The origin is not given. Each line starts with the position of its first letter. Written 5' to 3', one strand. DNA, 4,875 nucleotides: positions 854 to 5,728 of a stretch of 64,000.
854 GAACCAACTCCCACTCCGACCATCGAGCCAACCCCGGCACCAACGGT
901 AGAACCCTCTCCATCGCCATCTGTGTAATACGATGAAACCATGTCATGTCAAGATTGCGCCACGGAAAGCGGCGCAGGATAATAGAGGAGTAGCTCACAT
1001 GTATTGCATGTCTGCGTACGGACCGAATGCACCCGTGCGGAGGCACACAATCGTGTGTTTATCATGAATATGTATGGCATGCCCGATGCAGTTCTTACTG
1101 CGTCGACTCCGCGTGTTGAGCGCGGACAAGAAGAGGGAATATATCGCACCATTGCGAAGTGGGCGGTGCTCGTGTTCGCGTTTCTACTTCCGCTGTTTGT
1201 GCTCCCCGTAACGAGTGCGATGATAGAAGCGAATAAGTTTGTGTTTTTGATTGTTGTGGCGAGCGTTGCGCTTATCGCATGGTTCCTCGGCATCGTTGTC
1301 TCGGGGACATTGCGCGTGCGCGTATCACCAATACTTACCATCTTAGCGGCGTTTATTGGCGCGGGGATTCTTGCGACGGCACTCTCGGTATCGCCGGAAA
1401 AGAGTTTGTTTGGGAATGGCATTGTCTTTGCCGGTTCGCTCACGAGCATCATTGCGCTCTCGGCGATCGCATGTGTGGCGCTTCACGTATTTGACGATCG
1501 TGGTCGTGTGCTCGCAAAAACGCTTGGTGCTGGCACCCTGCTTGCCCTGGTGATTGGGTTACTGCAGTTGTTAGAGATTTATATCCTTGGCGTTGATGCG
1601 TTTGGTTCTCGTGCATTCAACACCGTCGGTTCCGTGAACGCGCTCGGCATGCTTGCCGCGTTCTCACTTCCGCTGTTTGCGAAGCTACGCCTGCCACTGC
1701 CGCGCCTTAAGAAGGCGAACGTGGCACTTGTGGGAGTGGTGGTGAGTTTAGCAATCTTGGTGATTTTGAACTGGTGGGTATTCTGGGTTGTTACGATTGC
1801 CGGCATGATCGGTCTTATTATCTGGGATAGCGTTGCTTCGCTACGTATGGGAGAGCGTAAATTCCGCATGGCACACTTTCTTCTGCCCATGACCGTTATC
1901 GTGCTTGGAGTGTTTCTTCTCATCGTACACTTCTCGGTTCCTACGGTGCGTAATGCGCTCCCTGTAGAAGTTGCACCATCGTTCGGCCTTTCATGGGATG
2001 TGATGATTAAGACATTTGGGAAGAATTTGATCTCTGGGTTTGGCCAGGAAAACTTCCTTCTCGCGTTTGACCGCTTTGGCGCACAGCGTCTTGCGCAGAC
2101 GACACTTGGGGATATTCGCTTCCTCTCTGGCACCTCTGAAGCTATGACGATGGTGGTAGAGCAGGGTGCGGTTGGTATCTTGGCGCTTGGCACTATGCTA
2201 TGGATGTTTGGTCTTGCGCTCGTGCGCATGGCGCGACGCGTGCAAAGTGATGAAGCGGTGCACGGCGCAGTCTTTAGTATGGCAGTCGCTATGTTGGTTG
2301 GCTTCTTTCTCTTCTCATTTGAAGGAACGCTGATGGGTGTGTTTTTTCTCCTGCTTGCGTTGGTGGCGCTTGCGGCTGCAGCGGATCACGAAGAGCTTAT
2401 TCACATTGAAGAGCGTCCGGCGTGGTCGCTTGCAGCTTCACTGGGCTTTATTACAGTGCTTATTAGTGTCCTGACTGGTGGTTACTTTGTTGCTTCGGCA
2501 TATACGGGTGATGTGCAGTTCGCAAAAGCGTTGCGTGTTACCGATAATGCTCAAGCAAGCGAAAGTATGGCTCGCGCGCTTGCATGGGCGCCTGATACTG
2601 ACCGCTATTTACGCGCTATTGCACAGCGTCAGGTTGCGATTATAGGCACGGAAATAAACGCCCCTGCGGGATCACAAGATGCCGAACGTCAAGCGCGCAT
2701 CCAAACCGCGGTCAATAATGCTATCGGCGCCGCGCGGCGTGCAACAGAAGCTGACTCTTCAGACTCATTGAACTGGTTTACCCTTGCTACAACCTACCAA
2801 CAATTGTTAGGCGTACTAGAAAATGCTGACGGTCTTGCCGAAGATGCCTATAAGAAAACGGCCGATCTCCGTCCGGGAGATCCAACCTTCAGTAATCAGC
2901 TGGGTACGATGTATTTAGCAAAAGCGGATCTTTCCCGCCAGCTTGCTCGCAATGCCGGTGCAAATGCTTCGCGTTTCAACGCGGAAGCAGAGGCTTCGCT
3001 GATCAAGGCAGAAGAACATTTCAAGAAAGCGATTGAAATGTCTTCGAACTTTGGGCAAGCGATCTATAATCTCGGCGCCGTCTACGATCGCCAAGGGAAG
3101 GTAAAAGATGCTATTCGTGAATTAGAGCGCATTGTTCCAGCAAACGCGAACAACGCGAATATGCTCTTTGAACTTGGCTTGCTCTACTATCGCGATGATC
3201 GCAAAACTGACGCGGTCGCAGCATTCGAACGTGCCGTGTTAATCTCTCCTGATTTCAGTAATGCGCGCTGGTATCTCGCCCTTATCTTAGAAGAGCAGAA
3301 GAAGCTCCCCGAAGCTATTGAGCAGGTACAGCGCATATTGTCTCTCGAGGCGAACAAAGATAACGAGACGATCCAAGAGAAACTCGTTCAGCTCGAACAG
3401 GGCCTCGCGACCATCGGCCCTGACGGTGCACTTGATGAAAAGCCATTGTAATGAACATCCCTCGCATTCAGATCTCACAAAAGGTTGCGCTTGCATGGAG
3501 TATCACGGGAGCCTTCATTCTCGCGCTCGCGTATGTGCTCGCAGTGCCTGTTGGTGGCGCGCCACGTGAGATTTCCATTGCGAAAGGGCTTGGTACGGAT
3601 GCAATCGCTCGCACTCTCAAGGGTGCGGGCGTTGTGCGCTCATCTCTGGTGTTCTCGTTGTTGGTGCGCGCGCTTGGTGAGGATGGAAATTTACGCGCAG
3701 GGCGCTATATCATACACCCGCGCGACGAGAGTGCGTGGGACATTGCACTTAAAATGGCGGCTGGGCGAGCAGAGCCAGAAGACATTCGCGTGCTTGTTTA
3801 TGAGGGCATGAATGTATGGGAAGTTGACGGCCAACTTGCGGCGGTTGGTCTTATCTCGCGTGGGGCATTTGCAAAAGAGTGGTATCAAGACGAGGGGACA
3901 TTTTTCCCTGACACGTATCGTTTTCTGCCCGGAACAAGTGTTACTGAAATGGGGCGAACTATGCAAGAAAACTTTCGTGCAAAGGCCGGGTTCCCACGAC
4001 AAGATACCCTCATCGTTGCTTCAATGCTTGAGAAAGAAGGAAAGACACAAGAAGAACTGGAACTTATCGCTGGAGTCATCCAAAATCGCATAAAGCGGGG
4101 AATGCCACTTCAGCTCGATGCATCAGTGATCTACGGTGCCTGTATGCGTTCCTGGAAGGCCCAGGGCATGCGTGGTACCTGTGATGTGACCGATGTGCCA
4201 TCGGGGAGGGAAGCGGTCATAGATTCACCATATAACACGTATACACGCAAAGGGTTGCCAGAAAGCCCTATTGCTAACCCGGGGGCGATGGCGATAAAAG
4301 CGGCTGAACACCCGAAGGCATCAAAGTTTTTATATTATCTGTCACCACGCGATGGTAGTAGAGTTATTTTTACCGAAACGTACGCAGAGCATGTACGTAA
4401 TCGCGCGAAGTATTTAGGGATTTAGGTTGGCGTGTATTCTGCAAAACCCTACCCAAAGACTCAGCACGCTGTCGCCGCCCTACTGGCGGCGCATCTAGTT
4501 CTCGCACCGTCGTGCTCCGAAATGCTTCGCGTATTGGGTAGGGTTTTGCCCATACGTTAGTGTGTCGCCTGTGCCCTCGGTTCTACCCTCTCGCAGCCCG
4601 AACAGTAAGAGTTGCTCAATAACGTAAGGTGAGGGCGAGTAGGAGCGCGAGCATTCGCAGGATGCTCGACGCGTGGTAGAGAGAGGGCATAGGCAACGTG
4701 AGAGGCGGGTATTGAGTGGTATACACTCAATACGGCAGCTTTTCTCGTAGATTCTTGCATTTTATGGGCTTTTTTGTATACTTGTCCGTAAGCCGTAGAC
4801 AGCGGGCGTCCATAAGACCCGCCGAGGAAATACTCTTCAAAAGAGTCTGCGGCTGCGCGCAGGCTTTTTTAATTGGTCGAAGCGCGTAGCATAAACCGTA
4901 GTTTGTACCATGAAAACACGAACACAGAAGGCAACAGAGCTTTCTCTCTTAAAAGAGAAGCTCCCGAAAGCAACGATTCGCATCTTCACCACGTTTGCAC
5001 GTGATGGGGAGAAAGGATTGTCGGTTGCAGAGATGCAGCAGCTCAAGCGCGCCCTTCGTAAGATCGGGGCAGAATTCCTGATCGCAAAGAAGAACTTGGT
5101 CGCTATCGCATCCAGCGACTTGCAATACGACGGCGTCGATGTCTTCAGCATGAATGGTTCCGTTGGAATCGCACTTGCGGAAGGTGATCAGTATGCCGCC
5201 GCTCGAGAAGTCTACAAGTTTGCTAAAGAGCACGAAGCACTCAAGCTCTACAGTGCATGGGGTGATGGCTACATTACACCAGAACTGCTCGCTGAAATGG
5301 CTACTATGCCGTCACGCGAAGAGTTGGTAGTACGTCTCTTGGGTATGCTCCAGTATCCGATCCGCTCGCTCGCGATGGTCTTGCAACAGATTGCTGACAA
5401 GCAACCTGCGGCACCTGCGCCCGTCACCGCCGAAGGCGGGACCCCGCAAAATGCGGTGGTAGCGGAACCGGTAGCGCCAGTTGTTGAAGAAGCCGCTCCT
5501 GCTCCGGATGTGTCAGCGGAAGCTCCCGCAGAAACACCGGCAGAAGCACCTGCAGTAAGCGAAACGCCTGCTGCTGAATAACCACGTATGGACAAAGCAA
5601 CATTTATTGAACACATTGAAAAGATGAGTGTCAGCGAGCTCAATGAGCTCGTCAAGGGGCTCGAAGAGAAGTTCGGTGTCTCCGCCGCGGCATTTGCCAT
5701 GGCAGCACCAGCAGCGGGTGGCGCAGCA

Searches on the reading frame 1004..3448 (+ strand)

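Call 72: search_protein_families(library=pfam, proteins=[window:1004-3448:+], max_evalue=0.0001)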
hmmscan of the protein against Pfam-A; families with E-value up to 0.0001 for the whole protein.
window:1004-3448:+ (815 aa): 11 families
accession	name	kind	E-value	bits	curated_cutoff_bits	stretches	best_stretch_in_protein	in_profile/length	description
PF13432.12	TPR_16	-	4.3e-15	56.3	32.7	2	723-779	2-58/65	Tetratricopeptide repeat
PF13431.12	TPR_17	-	1.5e-13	50.3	24.4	0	673-704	2-33/34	Tetratricopeptide repeat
PF07719.23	TPR_2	-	5.6e-13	48.4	27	0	721-750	4-33/34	Tetratricopeptide repeat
PF00515.34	TPR_1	-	2.7e-11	43.2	27.8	0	719-751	2-34/34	Tetratricopeptide repeat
PF14559.12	TPR_19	-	3.1e-11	43.9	25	1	668-719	9-60/68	Tetratricopeptide repeat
PF13414.12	TPR_11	-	1.3e-09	38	26.8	0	671-698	15-42/42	TPR repeat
PF12895.13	ANAPC3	-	1.1e-07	32.4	27.2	0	697-776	2-80/82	Anaphase-promoting complex, cyclosome, subunit 3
PF13174.12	TPR_6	-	1.2e-06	29.2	26.3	0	685-711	1-27/33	Tetratricopeptide repeat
PF13181.12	TPR_8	-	2e-06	27.9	25.7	0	718-750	1-33/34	Tetratricopeptide repeat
PF13428.12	TPR_14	-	1.8e-05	25.4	23.5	0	686-725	3-42/44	Tetratricopeptide repeat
PF13424.12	TPR_12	-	1.9e-05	25.2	30.1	0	687-745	5-72/77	Tetratricopeptide repeat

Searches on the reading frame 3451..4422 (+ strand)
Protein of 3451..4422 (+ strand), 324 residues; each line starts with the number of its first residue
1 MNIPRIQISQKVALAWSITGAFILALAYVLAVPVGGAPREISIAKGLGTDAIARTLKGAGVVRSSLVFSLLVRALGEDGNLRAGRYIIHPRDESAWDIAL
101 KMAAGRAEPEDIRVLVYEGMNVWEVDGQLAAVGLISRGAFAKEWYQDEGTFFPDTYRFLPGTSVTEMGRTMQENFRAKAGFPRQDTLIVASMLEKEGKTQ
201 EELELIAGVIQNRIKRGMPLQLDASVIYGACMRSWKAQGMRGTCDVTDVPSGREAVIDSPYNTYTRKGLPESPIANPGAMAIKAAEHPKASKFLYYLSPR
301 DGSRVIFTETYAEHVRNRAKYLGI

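Call 72: search_protein_families(library=pfam, proteins=[window:3451-4422:+], max_evalue=0.0001)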
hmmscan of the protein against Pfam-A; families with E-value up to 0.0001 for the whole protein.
window:3451-4422:+ (324 aa): 1 family
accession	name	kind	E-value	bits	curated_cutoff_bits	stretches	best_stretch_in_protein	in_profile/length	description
PF02618.21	YceG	-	3.2e-63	214.2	32.4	1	41-320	1-275/275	YceG-like family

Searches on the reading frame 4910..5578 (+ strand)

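Call 72: search_protein_families(library=pfam, proteins=[window:4910-5578:+], max_evalue=0.0001)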
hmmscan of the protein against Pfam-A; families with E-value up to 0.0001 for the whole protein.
window:4910-5578:+ (223 aa): 1 family
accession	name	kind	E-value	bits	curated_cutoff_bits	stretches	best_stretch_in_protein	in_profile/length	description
PF00466.25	Ribosomal_L10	-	5.5e-12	46.1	22.8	1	2-106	1-100/100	Ribosomal protein L10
